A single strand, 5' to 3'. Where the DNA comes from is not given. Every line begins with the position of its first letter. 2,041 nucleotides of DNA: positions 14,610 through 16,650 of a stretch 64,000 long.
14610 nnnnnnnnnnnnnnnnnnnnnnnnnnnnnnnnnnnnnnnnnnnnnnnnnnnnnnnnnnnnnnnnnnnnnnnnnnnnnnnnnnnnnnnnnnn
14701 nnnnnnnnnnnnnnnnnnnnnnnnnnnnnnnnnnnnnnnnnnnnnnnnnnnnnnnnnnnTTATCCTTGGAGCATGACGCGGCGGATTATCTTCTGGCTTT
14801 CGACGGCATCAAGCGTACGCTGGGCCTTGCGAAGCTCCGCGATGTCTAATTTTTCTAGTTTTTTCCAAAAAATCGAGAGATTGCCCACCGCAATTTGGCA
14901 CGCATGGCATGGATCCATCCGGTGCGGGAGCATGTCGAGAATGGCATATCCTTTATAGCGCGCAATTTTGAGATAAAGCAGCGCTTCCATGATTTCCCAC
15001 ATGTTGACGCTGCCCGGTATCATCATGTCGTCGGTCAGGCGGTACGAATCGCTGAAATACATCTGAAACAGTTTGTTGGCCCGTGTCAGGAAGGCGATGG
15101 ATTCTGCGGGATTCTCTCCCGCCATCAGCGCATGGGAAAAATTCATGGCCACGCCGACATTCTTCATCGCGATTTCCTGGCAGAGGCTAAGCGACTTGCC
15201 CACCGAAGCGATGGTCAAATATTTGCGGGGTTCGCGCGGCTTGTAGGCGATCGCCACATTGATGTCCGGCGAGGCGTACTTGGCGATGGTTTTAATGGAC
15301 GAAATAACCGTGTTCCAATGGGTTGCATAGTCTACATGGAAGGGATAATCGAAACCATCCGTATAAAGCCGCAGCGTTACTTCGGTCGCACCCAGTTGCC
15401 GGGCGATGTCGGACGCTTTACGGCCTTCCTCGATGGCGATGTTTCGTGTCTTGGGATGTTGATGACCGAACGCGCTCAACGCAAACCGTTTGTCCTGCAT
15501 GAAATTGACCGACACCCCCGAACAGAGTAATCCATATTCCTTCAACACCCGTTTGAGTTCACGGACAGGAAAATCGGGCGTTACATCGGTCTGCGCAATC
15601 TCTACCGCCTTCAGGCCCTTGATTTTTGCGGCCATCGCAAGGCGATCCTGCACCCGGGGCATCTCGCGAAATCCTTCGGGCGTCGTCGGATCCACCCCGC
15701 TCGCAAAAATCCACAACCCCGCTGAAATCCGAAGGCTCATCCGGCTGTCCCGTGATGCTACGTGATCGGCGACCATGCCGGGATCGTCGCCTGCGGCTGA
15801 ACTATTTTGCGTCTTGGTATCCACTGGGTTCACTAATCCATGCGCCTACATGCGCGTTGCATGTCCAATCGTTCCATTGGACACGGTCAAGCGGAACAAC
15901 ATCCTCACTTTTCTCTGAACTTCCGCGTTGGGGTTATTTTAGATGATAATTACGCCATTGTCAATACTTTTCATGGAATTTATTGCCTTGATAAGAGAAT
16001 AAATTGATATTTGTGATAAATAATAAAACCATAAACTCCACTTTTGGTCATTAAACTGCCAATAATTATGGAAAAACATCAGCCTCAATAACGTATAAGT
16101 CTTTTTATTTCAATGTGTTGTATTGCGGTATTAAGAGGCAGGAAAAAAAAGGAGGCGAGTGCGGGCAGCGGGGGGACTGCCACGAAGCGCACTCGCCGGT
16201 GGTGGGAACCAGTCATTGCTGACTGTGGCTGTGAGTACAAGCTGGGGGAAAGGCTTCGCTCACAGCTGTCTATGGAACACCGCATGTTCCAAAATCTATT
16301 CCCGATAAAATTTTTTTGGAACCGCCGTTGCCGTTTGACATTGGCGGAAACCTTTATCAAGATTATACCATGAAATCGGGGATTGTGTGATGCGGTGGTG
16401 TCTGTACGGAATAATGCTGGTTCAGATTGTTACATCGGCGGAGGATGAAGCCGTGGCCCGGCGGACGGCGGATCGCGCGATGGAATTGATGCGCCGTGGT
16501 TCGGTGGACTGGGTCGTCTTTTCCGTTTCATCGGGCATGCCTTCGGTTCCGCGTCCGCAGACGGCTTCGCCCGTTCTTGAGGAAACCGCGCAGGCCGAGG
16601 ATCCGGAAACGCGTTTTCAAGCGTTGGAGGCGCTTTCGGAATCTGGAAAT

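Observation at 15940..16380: AT-rich island with a candidate about 210-nt small RNA bounded by an extended -10 promoter and a strong intrinsic terminator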

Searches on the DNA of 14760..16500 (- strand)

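Call 5: search_rna_families(source=window, start=15800, end=16500, threshold=evalue, max_evalue=10, show_alignments=3)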
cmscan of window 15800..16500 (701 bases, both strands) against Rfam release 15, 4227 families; matches with E-value up to 10: 1.
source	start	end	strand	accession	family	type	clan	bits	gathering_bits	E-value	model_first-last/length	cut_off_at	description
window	16221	16291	+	RF02213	ZFAT-AS1_3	Gene; lncRNA;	-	22.5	70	0.012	1-80/80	no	ZFAT antisense RNA 1 conserved region 3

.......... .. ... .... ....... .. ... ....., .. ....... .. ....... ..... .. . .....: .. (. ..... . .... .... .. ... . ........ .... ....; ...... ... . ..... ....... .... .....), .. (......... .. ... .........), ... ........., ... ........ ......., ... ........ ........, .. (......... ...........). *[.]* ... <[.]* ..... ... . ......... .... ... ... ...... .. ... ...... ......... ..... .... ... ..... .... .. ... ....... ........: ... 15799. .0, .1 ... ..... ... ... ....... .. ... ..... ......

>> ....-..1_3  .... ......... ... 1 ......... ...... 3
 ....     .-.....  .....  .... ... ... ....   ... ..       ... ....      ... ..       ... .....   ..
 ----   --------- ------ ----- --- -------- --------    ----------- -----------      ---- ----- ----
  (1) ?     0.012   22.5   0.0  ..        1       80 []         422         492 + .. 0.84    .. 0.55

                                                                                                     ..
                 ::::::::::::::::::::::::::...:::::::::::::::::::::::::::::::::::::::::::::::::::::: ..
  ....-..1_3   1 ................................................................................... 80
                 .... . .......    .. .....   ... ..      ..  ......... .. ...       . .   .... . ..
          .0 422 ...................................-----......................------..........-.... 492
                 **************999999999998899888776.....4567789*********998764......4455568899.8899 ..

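Call 35: build_rna_model(alignment_id=A2, structure=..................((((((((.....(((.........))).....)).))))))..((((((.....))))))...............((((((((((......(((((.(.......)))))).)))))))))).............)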
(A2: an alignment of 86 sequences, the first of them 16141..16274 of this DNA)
Model R1 built from alignment A2 (86 sequences, 154 columns); structure: as given.
model positions 134; base pairs 33; branch points 2; effective number of sequences 1.87; information 0.59 bits per position. Calibrated on 0.2 Mb of random sequence (short: E-values are rough).
structure used (alignment columns):
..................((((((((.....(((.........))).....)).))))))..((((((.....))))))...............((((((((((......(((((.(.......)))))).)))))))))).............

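Call 36: search_with_rna_model(model_id=R1, sources=[window, L054, L041, L057, L093, L033, L060, L061, L011, L055, L063, L052, L013, L115, L043, L049, L026, L067, L024, L020, L003, L039, L018, L012, L022, L030, L083, L046, L069, L037, L086, L116, L076, L002, L085, L106, L124, L088, L087, L027, L122, L021, L053, L111, L112, L089, L081, L023, L091, L123, L070, L105, L118, L045, L050, L074, L109, L094, L090, L097, L004, L100, L048, L108, L058, L127, L102, L016, L130, L035, L072, L015, L101, L044, L014, L032, L078, L006, L019, L080, L125, L066, L095, L025, L031, L029, L005, L007, L008, L010, L042, L059, L064, L068, L075, L077, L034, L040, L051], max_evalue=1, make_alignment=true)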
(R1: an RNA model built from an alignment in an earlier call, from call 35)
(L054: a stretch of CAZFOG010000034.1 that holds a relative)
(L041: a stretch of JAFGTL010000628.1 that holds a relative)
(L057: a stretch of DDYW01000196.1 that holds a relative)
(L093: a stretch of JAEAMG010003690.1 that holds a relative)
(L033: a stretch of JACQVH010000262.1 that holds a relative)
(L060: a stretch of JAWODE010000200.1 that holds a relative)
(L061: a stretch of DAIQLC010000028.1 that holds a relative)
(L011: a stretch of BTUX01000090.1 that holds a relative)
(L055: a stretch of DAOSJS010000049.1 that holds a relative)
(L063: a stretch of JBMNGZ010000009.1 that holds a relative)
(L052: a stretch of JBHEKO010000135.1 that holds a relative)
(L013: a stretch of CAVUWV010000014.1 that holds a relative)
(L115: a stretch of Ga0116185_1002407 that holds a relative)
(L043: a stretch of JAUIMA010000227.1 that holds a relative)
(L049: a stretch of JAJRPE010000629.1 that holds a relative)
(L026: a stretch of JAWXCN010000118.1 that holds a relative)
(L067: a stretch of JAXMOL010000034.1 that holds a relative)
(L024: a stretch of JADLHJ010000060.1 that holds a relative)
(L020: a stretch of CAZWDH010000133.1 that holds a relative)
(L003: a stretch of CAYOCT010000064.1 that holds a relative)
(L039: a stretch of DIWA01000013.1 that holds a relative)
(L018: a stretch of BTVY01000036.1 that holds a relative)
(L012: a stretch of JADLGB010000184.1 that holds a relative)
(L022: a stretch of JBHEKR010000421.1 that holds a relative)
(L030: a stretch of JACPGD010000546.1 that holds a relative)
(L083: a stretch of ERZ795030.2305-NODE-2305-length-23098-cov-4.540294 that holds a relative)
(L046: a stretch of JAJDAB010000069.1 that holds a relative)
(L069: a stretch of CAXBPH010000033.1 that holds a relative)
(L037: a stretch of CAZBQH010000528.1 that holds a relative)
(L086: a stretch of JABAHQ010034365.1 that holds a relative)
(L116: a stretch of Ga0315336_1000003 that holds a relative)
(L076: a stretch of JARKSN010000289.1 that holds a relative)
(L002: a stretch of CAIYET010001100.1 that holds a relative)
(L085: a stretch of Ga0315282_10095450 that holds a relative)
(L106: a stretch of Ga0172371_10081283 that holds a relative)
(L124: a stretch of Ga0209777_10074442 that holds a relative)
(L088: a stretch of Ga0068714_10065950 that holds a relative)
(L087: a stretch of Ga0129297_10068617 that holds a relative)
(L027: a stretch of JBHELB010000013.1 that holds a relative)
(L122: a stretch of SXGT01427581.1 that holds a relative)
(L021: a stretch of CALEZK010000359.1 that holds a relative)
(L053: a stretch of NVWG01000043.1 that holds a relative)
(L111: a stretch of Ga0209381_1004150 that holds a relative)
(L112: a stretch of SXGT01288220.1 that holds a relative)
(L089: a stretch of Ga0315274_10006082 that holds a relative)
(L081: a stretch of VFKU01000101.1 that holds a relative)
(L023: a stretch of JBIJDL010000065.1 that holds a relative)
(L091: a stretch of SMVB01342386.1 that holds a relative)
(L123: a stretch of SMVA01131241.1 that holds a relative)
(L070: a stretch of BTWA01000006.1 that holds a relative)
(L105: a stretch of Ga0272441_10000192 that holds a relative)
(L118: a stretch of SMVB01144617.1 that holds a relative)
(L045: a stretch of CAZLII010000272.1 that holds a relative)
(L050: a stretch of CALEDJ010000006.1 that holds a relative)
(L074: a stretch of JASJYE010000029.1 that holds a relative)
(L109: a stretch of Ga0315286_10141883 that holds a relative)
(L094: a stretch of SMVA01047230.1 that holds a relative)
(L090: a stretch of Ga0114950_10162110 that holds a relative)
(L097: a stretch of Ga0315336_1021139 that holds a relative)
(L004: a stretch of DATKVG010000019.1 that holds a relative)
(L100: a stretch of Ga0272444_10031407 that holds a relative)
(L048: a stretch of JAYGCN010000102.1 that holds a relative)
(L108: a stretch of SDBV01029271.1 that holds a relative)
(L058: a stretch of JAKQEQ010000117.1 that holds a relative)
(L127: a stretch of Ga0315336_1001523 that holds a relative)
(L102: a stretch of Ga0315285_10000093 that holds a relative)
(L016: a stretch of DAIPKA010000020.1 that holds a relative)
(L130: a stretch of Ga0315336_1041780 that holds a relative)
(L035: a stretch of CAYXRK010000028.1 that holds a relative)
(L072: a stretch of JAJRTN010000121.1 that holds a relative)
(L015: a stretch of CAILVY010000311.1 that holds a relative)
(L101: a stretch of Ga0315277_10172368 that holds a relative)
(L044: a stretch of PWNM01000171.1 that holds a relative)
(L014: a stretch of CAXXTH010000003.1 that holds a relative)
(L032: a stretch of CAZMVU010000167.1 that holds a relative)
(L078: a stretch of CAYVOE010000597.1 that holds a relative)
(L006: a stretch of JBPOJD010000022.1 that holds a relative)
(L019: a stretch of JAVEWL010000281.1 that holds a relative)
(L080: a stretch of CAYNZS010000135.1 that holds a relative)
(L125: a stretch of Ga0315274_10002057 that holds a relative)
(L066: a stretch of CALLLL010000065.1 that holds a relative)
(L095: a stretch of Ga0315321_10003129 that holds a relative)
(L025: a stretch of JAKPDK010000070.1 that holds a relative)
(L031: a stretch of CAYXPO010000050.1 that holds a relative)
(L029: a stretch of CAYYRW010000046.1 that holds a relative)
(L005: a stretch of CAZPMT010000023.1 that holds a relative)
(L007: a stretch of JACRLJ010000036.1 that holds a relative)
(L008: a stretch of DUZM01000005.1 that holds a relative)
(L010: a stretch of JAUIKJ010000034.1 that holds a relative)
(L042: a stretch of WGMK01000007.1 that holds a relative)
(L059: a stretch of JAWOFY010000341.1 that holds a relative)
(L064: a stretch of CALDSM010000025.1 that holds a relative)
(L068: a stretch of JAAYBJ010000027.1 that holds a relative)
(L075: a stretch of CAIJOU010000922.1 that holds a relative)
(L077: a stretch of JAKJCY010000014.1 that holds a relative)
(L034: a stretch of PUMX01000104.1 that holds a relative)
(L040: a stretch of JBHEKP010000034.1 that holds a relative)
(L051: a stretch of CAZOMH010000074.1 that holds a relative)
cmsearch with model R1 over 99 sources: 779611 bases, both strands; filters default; matches with E-value up to 1: 91.
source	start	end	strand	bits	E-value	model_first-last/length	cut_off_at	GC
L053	1999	2133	+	137.7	1.1e-31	1-134/134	no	0.48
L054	2366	2497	+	137.5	1.2e-31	1-134/134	no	0.62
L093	3169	3300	-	137.1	1.6e-31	1-134/134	no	0.61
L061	3543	3674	+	137.1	1.6e-31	1-134/134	no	0.61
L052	3507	3641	+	137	1.7e-31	1-134/134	no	0.59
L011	300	432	+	136.9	1.7e-31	1-134/134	no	0.6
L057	3543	3674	+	136.8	1.8e-31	1-134/134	no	0.61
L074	3519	3653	+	136.5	2.2e-31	1-134/134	no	0.5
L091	1343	1477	+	135.9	3.1e-31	1-134/134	no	0.51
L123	1167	1301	-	135.8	3.3e-31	1-134/134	no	0.51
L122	9994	10128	-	134.6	6.5e-31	1-134/134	no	0.52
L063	3549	3680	+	134.2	8.3e-31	1-134/134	no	0.59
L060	2596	2727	+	134.1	8.7e-31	1-134/134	no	0.61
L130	353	487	-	133.9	9.9e-31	1-134/134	no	0.53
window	16141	16275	-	133.9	1e-30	1-134/134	no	0.61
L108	1846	1980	+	133.3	1.4e-30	1-134/134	no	0.53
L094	853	988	-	133.2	1.5e-30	1-134/134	no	0.49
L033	3463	3595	+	133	1.6e-30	1-134/134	no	0.54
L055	3548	3679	+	132.9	1.8e-30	1-134/134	no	0.61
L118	3650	3785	-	132.5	2.2e-30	1-134/134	no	0.49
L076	2575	2709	+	132.5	2.2e-30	1-134/134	no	0.59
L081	668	802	+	132.2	2.5e-30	1-134/134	no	0.51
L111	10399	10533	+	132.2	2.6e-30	1-134/134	no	0.59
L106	1083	1217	-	131.8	3.3e-30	1-134/134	no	0.61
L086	78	213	-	131.6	3.8e-30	1-134/134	no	0.54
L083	3713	3847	-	131.2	4.7e-30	1-134/134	no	0.58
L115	3656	3787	+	130.7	6e-30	1-134/134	no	0.64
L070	3528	3656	+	130.3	7.9e-30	1-134/134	no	0.54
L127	2200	2333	+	130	9e-30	1-134/134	no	0.49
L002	3534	3667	+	129.6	1.2e-29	1-134/134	no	0.6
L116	9475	9607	+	129.6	1.2e-29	1-134/134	no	0.59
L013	3578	3711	+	129.4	1.3e-29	1-134/134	no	0.59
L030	3654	3785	+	128.9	1.7e-29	1-134/134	no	0.56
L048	3595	3731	+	128.9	1.7e-29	1-134/134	no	0.5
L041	3491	3624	+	128.3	2.5e-29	1-134/134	no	0.6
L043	77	209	+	127.9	3e-29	1-134/134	no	0.5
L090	673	808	-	127.7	3.4e-29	1-134/134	no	0.53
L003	3318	3451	+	127.2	4.6e-29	1-134/134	no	0.6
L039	3542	3673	+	126.7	6.2e-29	1-134/134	no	0.59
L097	117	252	+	126.6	6.7e-29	1-134/134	no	0.54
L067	3556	3687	+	126.4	7.4e-29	1-134/134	no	0.52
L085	1505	1637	-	126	9e-29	1-134/134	no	0.58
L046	1190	1322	+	125.7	1.1e-28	1-134/134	no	0.58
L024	3632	3764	+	125.5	1.2e-28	1-134/134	no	0.59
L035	3588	3719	+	125.4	1.3e-28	1-134/134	no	0.55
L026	3700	3834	+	125.3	1.3e-28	1-134/134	no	0.61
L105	7607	7742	-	125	1.6e-28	1-134/134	no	0.55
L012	3395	3528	+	124.8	1.8e-28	1-134/134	no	0.6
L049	2749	2881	+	124.3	2.4e-28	1-134/134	no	0.53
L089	12069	12201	+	124.1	2.7e-28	1-134/134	no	0.59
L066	1509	1642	+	123.3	4.3e-28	1-134/134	no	0.46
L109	537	669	-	123.2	4.5e-28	1-134/134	no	0.59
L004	3657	3792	+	122.9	5.3e-28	1-134/134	no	0.55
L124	1877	2009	-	122.8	5.7e-28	1-134/134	no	0.59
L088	1379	1510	+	122.7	5.9e-28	1-134/134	no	0.6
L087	1297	1428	-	122.7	6.2e-28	1-134/134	no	0.59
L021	3604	3737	+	122.6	6.4e-28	1-134/134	no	0.61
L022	3573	3708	+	122.4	7e-28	1-134/134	no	0.51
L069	3560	3691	+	122.3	7.8e-28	1-134/134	no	0.56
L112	69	204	-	122.1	8.5e-28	1-134/134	no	0.53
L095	652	785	-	121.7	1e-27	1-134/134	no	0.45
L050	3593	3728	+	121.4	1.3e-27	1-134/134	no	0.59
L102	5128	5263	+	120.7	1.9e-27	1-134/134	no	0.57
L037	3637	3769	+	120.4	2.2e-27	1-134/134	no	0.56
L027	3567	3696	+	119.6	3.5e-27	1-134/134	no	0.58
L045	3669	3804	+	119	5.1e-27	1-134/134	no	0.57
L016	3536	3668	+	118.4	7.1e-27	1-134/134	no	0.59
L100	1447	1581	+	118.3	7.3e-27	1-134/134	no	0.58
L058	3629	3757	+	118.2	8.1e-27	1-134/134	no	0.59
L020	3577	3710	+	118.1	8.6e-27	1-134/134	no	0.6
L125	10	142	+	117.7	1e-26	1-134/134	no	0.62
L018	3574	3708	+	117.7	1.1e-26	1-134/134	no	0.6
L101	1864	1996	-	116.9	1.7e-26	1-134/134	no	0.62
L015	3520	3655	+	116.1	2.6e-26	1-134/134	no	0.57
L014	3526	3655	+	116.1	2.6e-26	1-134/134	no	0.56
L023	3574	3708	+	116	2.8e-26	1-134/134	no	0.54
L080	148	278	+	115.2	4.3e-26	1-134/134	no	0.63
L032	3568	3697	+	114.4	6.9e-26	1-134/134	no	0.61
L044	3619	3749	+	111.2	4.4e-25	1-134/134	no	0.55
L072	3613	3748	+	110.9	5.4e-25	1-134/134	no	0.6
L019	3571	3699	+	108.2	2.4e-24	1-134/134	no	0.54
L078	1328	1457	+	107.7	3.3e-24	1-134/134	no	0.6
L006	3542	3672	+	103.4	3.8e-23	1-134/134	no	0.61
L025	3608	3737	+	99.3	4.1e-22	1-134/134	no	0.55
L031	3538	3671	+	89.6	1e-19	1-134/134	no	0.57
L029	3539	3675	+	82.5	6e-18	1-134/134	no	0.57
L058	3704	3744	-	16.1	0.2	79-121/134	no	0.66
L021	3681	3724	-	14.3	0.58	79-121/134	no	0.73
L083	3726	3769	+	13.8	0.78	79-121/134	no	0.68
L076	2653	2696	-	13.8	0.78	79-121/134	no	0.68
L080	222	265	-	13.7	0.8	79-121/134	no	0.7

Alignment A3: 91 matches aligned to the model, 171 columns, each read 5' to 3' on its own strand. Consensus structure (alignment columns), stored with it:
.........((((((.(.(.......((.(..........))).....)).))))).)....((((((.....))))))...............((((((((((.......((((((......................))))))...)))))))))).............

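Call 52: search_rna_families(sources=[L002, L003, L004, L011, L025, L029, L044, L053, L061, L066, L074, L081, L089, L101, L116], threshold=gathering)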
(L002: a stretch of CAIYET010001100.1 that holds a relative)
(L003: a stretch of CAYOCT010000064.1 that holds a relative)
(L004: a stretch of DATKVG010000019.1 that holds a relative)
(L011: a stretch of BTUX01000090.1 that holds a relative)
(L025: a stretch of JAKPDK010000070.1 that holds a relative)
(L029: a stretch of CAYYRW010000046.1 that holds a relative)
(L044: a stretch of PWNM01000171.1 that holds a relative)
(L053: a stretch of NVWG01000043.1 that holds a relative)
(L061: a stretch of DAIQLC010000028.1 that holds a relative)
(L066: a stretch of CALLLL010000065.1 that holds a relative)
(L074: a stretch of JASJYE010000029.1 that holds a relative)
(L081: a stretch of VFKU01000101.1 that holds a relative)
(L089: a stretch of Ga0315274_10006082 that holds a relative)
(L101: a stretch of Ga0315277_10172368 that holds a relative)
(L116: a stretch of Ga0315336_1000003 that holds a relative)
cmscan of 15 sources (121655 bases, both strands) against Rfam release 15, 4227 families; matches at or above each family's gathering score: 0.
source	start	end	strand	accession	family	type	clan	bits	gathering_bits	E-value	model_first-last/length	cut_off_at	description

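Call 70: search_with_rna_model(model_id=R1, source=window, filters=off, max_evalue=5, show_alignments=1)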
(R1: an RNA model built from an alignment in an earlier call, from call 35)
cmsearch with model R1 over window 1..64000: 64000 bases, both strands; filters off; matches with E-value up to 5: 7.
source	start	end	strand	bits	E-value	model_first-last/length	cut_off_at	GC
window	16141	16275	-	133.8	8.5e-32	1-134/134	no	0.61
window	12904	13012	-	11.8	0.19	1-134/134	no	0.6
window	16154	16197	+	11.8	0.2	79-121/134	no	0.77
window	10440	10511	+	9.9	0.58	1-134/134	no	0.5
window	14713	14794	-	9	1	1-134/134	no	0.48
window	34517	34571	-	8.4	1.3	80-120/134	no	0.73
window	39708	39749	+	6.5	4.1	79-121/134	no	0.64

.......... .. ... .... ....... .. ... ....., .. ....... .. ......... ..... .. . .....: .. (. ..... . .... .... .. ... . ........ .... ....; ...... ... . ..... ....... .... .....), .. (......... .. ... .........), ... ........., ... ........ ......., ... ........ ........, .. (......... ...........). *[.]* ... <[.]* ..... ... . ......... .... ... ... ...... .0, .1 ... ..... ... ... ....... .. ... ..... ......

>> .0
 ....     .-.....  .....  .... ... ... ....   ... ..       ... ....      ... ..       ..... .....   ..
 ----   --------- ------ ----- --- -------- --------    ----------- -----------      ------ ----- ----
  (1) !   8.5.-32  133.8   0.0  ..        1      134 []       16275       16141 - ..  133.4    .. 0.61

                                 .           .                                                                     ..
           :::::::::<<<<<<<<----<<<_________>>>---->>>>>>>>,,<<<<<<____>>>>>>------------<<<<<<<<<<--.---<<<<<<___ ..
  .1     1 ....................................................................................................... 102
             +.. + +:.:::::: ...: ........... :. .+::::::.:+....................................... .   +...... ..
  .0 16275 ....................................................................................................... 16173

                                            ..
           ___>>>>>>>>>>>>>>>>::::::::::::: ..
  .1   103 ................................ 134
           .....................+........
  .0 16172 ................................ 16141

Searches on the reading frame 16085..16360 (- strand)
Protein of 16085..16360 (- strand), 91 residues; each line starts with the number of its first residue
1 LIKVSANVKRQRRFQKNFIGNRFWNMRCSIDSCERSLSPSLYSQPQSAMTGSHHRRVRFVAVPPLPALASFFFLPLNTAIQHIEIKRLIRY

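Call 12: search_protein_families(library=pfam, proteins=[window:16085-16360:-], max_evalue=0.01)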
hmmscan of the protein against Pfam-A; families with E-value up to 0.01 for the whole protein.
window:16085-16360:- (91 aa): 0 families
